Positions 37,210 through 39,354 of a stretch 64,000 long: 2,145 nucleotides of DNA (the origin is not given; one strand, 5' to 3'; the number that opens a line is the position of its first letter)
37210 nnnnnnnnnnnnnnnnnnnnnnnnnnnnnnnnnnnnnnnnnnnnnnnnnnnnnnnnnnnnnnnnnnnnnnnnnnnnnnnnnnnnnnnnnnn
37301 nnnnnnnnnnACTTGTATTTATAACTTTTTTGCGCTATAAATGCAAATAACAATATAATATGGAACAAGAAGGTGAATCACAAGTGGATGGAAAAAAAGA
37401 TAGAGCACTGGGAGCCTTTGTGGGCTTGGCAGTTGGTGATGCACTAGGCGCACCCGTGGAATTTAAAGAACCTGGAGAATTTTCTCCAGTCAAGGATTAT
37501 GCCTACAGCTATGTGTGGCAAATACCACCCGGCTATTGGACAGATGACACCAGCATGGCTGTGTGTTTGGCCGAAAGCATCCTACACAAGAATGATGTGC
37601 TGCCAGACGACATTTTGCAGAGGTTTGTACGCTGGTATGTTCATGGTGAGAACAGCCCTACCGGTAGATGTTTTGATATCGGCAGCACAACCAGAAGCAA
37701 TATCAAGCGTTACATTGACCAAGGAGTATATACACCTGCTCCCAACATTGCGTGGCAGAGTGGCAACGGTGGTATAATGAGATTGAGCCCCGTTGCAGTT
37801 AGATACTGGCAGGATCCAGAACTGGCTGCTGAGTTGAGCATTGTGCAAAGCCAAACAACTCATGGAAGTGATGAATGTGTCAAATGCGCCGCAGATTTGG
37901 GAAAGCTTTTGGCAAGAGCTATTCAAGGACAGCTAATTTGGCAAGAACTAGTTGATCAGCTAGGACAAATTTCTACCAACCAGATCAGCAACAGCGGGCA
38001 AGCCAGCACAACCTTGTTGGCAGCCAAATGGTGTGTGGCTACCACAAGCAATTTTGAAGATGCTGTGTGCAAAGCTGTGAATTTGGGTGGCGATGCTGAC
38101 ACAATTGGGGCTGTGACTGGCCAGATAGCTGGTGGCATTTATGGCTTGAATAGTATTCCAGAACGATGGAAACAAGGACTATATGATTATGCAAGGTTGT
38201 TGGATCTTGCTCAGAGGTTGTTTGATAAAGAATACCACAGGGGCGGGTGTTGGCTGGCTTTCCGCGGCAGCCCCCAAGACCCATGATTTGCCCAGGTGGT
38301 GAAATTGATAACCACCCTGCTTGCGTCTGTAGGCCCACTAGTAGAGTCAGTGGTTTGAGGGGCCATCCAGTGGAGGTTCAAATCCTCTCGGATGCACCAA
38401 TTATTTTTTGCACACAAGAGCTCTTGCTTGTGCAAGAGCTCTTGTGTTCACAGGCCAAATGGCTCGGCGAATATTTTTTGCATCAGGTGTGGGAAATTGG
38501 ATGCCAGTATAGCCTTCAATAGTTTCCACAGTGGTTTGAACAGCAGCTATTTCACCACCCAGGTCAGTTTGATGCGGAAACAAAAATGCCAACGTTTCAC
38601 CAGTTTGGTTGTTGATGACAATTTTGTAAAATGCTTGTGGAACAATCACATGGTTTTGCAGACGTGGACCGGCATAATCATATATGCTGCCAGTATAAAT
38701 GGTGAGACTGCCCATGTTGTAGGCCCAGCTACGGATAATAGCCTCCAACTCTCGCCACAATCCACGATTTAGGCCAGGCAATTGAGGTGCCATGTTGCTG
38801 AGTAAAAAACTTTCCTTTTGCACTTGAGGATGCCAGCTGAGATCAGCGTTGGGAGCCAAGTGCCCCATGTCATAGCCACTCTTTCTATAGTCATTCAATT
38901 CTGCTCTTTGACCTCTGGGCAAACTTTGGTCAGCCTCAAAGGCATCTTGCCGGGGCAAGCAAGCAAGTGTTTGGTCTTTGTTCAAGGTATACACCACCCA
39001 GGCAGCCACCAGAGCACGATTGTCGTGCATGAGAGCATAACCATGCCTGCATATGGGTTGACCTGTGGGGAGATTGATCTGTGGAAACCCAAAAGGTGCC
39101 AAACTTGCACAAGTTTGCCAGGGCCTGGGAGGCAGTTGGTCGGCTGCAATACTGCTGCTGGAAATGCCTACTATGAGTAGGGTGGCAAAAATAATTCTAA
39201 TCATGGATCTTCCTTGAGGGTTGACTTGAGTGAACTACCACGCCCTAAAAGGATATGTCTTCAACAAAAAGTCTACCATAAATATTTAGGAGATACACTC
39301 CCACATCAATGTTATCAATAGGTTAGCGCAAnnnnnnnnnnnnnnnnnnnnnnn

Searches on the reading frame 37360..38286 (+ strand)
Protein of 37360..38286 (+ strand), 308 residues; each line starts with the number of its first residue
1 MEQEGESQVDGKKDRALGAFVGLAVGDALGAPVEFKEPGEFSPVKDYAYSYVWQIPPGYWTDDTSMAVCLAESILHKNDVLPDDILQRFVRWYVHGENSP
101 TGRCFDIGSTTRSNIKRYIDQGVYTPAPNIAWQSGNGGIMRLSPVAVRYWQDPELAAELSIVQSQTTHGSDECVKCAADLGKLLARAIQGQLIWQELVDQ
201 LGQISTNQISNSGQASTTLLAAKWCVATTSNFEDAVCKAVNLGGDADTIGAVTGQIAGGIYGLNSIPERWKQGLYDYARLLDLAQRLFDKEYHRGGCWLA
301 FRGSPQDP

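Call 3: search_protein_families(library=pfam, proteins=[window:37360-38286:+])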
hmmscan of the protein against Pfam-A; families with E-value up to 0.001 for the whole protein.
window:37360-38286:+ (308 aa): 1 family
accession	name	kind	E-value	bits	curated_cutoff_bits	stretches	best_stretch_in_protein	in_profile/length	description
PF03747.19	ADP_ribosyl_GH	-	1.2e-64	219.2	26.2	2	18-193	1-180/287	ADP-ribosylglycohydrolase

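Call 6: search_protein_families(library=ncbifam, proteins=[window:37360-38286:+])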
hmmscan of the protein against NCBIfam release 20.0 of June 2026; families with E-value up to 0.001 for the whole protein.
window:37360-38286:+ (308 aa): 2 families
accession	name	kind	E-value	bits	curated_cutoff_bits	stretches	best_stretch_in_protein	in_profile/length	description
NF041672.1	ADPriboarghdlase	equivalog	1.2e-70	238.1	490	1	10-290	64-358/361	ADP-ribosylarginine hydrolase Tri1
TIGR02662.1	dinitro_DRAG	equivalog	1.9e-46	158.6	337.05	1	13-274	2-267/287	ADP-ribosyl-[dinitrogen reductase] hydrolase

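Call 7: search_protein_families(library=phrogs, proteins=[window:37360-38286:+])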
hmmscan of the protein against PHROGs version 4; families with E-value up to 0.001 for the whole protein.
window:37360-38286:+ (308 aa): 2 families
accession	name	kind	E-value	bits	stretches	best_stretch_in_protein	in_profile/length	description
phrog_6572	-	other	5.1e-59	201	1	12-289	4-306/325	ADP-ribosylglycohydrolase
phrog_22100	-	unknown function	1.4e-17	65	1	17-190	4-170/306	-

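Call 44: find_homologous_proteins(query=window:37360-38286:+, max_evalue=1e-20)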
Query window:37360-38286:+ (308 aa): 6228 proteins with E <= 1e-20 among 8000 candidates; the best 120 are listed.
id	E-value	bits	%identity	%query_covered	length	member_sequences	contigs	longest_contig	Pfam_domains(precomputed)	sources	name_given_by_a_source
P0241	4.5e-189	646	93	96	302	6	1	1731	PF03747.20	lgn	-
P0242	6.4e-171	586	89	91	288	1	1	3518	PF03747.20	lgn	-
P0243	1.1e-163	562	87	91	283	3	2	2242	PF03747.20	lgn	-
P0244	5.1e-163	560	87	91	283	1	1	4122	PF03747.20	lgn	-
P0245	2.6e-162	558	86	91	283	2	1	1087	PF03747.20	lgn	-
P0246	6.2e-155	533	83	91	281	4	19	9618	PF03747.20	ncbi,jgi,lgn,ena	jgi:ADP-ribosyl-[dinitrogen reductase] hydrolase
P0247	2.6e-146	505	77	92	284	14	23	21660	PF03747.20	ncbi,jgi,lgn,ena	jgi:ADP-ribosyl-[dinitrogen reductase] hydrolase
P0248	3.6e-136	472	73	92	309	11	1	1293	PF03747.20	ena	-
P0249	6.8e-135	468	73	91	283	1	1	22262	PF03747.20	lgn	-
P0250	1.4e-123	430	66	90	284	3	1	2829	PF03747.20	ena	-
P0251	9.9e-123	428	66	92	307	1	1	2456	PF03747.20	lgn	-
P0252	3.0e-122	426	66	91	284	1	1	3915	PF03747.20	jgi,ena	jgi:ADP-ribosyl-[dinitrogen reductase] hydrolase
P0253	3.8e-122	426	67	90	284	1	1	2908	PF03747.20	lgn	-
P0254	3.5e-121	423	66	91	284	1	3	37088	PF03747.20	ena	-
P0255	2.2e-120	420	66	90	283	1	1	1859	PF03747.20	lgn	-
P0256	2.1e-119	417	66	90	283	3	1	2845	PF03747.20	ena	-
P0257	1.4e-118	414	65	90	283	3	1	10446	PF03747.20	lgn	-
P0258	1.9e-118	414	66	90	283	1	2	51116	PF03747.20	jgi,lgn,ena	jgi:ADP-ribosyl-[dinitrogen reductase] hydrolase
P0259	1.5e-117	411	64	91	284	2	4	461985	PF03747.20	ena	-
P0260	1.8e-117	410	65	90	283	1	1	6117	PF03747.20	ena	-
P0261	2.1e-116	407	64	90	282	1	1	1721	PF03747.20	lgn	-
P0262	1.3e-115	404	64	90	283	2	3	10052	PF03747.20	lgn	-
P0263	3.1e-115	403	64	90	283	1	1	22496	PF03747.20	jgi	jgi:ADP-ribosyl-[dinitrogen reductase] hydrolase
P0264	3.5e-115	403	64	90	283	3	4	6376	PF03747.20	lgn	-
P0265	4.3e-115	403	63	90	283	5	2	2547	PF03747.20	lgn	-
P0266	1.0e-114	401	63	90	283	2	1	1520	PF03747.20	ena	-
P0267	2.0e-114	400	64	90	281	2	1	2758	PF03747.20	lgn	-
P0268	2.5e-114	400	63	90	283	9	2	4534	PF03747.20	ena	-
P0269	5.5e-114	399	62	90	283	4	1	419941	PF03747.20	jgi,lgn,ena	jgi:ADP-ribosyl-[dinitrogen reductase] hydrolase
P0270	9.9e-114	398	61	91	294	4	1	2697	PF03747.20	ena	-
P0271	1.7e-113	397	64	90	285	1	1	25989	PF03747.20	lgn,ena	-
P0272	1.9e-113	397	63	90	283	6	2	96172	PF03747.20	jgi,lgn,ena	jgi:ADP-ribosyl-[dinitrogen reductase] hydrolase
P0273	2.3e-113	397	64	90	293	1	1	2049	PF03747.20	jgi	jgi:ADP-ribosyl-[dinitrogen reductase] hydrolase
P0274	2.4e-113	397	63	90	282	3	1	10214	PF03747.20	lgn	-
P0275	5.0e-113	396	64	90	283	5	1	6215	PF03747.20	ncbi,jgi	jgi:ADP-ribosyl-[dinitrogen reductase] hydrolase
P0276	5.6e-113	396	63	90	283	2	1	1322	PF03747.20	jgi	jgi:ADP-ribosyl-[dinitrogen reductase] hydrolase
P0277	9.0e-113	395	63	91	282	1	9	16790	PF03747.20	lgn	-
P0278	1.8e-112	394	62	90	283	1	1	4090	PF03747.20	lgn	-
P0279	4.0e-112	393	63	90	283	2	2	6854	PF03747.20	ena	-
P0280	7.4e-112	392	64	90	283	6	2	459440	PF03747.20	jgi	jgi:ADP-ribosyl-[dinitrogen reductase] hydrolase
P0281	9.0e-111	388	62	90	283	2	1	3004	PF03747.20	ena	-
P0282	2.1e-110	387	61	90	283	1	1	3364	PF03747.20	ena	-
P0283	3.3e-109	383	61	90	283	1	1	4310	PF03747.20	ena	-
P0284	1.1e-108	382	62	90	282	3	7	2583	PF03747.20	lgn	-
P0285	8.0e-108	379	62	90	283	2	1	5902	PF03747.20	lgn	-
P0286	2.5e-104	367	59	90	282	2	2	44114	PF03747.20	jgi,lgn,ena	jgi:ADP-ribosyl-[dinitrogen reductase] hydrolase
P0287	2.1e-102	361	59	90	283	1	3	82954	PF03747.20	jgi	jgi:ADP-ribosyl-[dinitrogen reductase] hydrolase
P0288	1.4e-101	358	54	91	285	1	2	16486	PF03747.20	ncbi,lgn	-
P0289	6.2e-100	353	55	91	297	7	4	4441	PF03747.20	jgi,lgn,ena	jgi:ADP-ribosyl-[dinitrogen reductase] hydrolase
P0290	7.0e-99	349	54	91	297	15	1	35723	PF03747.20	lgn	-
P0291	1.6e-98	348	56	90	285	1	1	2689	PF03747.20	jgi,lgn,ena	jgi:ADP-ribosyl-[dinitrogen reductase] hydrolase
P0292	2.5e-96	341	57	90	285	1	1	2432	PF03747.20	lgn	-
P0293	1.1e-95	339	53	90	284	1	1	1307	PF03747.20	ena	-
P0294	8.2e-95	336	55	90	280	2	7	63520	PF03747.20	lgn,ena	-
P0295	1.2e-94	335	56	91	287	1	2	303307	PF03747.20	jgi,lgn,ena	jgi:ADP-ribosyl-[dinitrogen reductase] hydrolase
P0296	1.2e-94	335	54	90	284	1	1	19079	PF03747.20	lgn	-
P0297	1.8e-93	332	54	91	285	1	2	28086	PF03747.20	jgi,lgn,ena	jgi:ADP-ribosyl-[dinitrogen reductase] hydrolase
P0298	7.7e-93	329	53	90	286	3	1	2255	PF03747.20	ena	-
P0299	1.8e-92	328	54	88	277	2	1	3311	PF03747.20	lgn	-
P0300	1.6e-91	325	53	90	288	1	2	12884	PF03747.20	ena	-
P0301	8.0e-91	323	52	90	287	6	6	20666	PF03747.20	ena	-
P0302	1.4e-90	322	54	92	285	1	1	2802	PF03747.20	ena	-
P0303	3.6e-90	321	53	90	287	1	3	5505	PF03747.20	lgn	-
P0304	9.0e-90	319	53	90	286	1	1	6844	PF03747.20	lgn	-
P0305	1.7e-89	319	54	87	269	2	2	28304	PF03747.20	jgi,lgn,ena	jgi:ADP-ribosyl-[dinitrogen reductase] hydrolase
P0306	2.4e-89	318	53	90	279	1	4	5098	PF03747.20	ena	-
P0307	2.9e-89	318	52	90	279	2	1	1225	PF03747.20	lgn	-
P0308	1.5e-88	315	53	92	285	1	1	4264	PF03747.20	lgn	-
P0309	2.6e-88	315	53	91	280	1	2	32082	PF03747.20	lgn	-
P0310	6.0e-88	313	52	90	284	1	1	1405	PF03747.20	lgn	-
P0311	8.5e-88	313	51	91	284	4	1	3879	PF03747.20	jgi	jgi:ADP-ribosyl-[dinitrogen reductase] hydrolase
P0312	8.9e-88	313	52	90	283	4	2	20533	PF03747.20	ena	-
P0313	3.1e-87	311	53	90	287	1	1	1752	PF03747.20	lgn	-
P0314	3.3e-86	308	52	91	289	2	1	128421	PF03747.20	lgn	-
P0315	5.2e-86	307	52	89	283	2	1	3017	PF03747.20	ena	-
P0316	8.8e-86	306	52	90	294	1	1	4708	PF03747.20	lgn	-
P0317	1.2e-84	303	51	92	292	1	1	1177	PF03747.20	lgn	-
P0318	6.9e-84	300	53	90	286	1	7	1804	PF03747.20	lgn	-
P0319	9.6e-84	300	51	91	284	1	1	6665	PF03747.20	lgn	-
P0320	3.4e-83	298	49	91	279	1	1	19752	PF03747.20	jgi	jgi:ADP-ribosyl-[dinitrogen reductase] hydrolase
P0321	1.9e-82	295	51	91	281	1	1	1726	PF03747.20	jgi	jgi:ADP-ribosyl-[dinitrogen reductase] hydrolase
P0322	2.8e-82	295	51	92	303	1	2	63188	PF03747.20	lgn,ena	-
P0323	1.4e-81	293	51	90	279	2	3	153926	PF03747.20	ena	-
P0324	3.8e-81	291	61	72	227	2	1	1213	PF03747.20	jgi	jgi:ADP-ribosyl-[dinitrogen reductase] hydrolase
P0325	7.4e-81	290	52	90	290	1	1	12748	PF03747.20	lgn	-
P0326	9.9e-81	290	51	90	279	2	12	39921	PF03747.20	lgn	-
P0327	7.0e-80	287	51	90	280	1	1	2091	PF03747.20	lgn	-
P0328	2.5e-79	285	49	90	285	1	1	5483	PF03747.20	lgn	-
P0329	6.1e-79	284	50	90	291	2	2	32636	PF03747.20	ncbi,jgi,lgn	jgi:ADP-ribosyl-[dinitrogen reductase] hydrolase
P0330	4.9e-78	281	47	90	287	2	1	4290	PF03747.20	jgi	jgi:ADP-ribosyl-[dinitrogen reductase] hydrolase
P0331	7.5e-78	280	47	93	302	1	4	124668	PF03747.20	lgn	-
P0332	8.0e-78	280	49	90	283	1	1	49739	PF03747.20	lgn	-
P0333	9.6e-78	280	49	91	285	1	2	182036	PF03747.20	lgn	-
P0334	2.4e-77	279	62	67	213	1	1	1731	PF03747.20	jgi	jgi:ADP-ribosyl-[dinitrogen reductase] hydrolase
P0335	1.6e-76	276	48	91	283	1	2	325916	PF03747.20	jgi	jgi:ADP-ribosyl-[dinitrogen reductase] hydrolase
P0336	2.2e-76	275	50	90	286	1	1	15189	PF03747.20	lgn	-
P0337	5.0e-76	274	48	89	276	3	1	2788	PF03747.20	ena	-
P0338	5.6e-76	274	49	90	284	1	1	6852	PF03747.20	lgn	-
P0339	2.3e-75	272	49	90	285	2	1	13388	PF03747.20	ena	-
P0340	3.5e-75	271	48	90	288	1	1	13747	PF03747.20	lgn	-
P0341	4.3e-75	271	48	90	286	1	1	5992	PF03747.20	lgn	-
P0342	4.4e-74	268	43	93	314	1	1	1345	PF03747.20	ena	-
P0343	5.8e-73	264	49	90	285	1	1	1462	PF03747.20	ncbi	-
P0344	7.4e-73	264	45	90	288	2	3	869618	PF03747.20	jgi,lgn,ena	-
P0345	2.0e-72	262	44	90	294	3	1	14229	PF03747.20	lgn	-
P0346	6.7e-72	261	48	89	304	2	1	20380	PF03747.20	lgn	-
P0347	7.1e-72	261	48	90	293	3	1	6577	PF03747.20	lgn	-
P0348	7.3e-72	261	45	93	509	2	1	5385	PF03747.20,PF22784.2,PF05706.18,PF22785.2,PF00782.26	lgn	-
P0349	2.1e-71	259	48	90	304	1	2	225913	PF03747.20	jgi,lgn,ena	jgi:ADP-ribosyl-[dinitrogen reductase] hydrolase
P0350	2.3e-71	259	48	87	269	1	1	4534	PF03747.20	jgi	jgi:ADP-ribosyl-[dinitrogen reductase] hydrolase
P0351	3.3e-71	258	44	93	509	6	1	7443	PF03747.20,PF22784.2,PF05706.18,PF22785.2,PF00782.26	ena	-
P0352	6.9e-71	257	45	90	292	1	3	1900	PF03747.20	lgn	-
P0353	8.7e-71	257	48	90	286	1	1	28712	PF03747.20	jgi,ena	-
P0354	1.0e-70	257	45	90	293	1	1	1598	PF03747.20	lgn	-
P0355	1.0e-70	257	43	93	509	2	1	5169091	PF03747.20,PF22784.2,PF05706.18,PF22785.2,PF00782.26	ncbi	ncbi:ADP-ribosylglycohydrolase family protein [Methylorubrum populi]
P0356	1.3e-70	256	46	90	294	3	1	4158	PF03747.20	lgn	-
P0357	2.0e-70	256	44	91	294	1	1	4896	PF03747.20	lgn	-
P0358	2.0e-70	256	46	91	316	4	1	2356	PF03747.20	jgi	jgi:ADP-ribosyl-[dinitrogen reductase] hydrolase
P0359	2.1e-70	256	46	89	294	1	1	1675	PF03747.20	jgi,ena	-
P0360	2.2e-70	256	45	90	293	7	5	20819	PF03747.20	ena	-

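Call 45: search_solved_structures(query=window:37360-38286:+, show_alignments=2, max_evalue=0.00001)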
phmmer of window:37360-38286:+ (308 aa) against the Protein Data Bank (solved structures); distinct sequences matched with E-value up to 0.00001: 19.
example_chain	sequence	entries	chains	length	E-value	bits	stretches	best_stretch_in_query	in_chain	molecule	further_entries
2cwc_A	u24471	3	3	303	9.6e-57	196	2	12-190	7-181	ADP-ribosylglycohydrolase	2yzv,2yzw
6dre_A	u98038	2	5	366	4.2e-52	180.8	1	13-288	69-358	ADP-ribosyl-(Dinitrogen reductase) hydrolase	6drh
8za7_A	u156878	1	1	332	4.1e-34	121.7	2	8-163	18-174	Lmo0067 protein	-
2woc_A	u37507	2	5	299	1.6e-32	116.5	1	13-273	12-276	ADP-RIBOSYL-[DINITROGEN REDUCTASE] GLYCOHYDROLASE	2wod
2woe_A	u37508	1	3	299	7.1e-32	114.3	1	13-273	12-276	ADP-RIBOSYL-[DINITROGEN REDUCTASE] GLYCOHYDROLASE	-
3g9d_A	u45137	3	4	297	2.5e-29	105.9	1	13-274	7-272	Dinitrogenase reductase activating glucohydrolase | Dinitrogenase reductase activacting glicohydrolase | ADP-ribosyl-(Dinitrogen reductase) hydrolase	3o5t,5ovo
1t5j_A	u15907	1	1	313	5.8e-21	78.5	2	227-296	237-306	Hypothetical protein MJ1187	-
5zqy_A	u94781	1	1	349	4.9e-15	59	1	233-287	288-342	Poly(ADP-ribose) glycohydrolase ARH3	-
9rfd_A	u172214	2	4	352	5.1e-15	58.9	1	233-287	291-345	ADP-ribosylhydrolase ARH3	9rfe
2foz_A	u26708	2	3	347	5.1e-15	58.9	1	233-287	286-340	ADP-ribosylhydrolase like 2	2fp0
2g4k_A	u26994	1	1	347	5.1e-15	58.9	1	233-287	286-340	ADP-ribosylhydrolase 3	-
6d36_C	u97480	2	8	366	5.6e-15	58.8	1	233-287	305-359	Poly(ADP-ribose) glycohydrolase ARH3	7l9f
2qty_A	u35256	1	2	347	7.1e-15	58.4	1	229-287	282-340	Poly(ADP-ribose) glycohydrolase ARH3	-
7akr_AAA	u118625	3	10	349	8.2e-15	58.3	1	234-287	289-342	ADP-ribose glycohydrolase ARH3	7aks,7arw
6d3a_C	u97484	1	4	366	2e-14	57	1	233-287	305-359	Poly(ADP-ribose) glycohydrolase ARH3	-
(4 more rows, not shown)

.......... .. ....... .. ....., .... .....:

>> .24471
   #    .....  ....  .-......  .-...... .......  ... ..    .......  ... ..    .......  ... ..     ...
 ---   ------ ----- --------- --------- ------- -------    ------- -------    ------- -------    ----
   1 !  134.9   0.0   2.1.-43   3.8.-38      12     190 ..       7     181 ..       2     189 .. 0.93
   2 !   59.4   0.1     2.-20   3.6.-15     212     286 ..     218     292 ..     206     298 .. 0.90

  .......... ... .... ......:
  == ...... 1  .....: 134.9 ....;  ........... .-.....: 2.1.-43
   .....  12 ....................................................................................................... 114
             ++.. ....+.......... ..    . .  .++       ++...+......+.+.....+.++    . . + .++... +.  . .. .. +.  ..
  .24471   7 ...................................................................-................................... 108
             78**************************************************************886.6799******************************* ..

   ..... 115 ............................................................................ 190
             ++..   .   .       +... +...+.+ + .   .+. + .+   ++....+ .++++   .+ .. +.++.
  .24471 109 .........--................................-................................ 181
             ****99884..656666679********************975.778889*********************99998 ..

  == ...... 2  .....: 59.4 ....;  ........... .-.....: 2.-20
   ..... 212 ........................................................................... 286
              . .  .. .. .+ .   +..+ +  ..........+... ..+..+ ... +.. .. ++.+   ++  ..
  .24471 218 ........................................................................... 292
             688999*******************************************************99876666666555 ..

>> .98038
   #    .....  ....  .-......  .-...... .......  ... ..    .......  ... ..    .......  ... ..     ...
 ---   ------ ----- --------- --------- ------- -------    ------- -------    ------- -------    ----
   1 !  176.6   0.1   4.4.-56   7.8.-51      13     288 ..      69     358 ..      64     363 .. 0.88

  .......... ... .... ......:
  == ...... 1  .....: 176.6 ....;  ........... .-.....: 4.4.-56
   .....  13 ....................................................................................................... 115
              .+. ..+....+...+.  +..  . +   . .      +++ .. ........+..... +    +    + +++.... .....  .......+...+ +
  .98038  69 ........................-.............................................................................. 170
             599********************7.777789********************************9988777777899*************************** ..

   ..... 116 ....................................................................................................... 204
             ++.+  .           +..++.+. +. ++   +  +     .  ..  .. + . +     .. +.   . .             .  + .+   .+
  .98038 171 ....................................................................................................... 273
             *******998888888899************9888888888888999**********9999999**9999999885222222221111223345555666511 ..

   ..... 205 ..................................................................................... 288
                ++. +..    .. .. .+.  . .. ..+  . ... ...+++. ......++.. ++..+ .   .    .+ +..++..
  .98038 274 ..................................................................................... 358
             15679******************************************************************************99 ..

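Call 46: find_encoding_contigs(protein=P0280, flank=8000, max_places=2)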
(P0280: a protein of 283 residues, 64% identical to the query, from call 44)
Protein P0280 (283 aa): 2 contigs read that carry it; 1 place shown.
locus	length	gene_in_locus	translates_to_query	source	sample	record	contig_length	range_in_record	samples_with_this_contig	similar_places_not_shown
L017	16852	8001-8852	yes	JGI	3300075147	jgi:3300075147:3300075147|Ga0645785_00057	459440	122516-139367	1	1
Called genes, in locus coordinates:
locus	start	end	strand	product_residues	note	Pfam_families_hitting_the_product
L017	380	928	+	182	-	-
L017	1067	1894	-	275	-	PF01073:3Beta_HSD (faint), PF01370:Epimerase, PF04321:RmlD_sub_bind, PF07993:NAD_binding_4 (faint), PF16363:GDP_Man_Dehyd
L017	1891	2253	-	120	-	-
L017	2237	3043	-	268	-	PF00294:PfkB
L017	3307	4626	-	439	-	-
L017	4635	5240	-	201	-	PF00239:Resolvase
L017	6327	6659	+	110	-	-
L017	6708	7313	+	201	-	-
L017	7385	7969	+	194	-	-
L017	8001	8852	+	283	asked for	PF03747:ADP_ribosyl_GH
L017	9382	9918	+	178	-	-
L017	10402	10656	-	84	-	-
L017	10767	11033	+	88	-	-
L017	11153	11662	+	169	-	PF13505:OMP_b-brl, PF01389:OmpA_membrane (weak)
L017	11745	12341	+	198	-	-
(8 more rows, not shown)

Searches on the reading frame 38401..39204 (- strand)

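Call 10: search_protein_families(library=pfam, proteins=[window:38401-39204:-], max_evalue=0.01)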
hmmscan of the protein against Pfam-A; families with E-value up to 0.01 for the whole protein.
window:38401-39204:- (267 aa): 1 family
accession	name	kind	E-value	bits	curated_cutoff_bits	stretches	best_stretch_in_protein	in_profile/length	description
PF01223.29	Endonuclease_NS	-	1.3e-40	139.9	23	1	46-238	13-217/223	DNA/RNA non-specific endonuclease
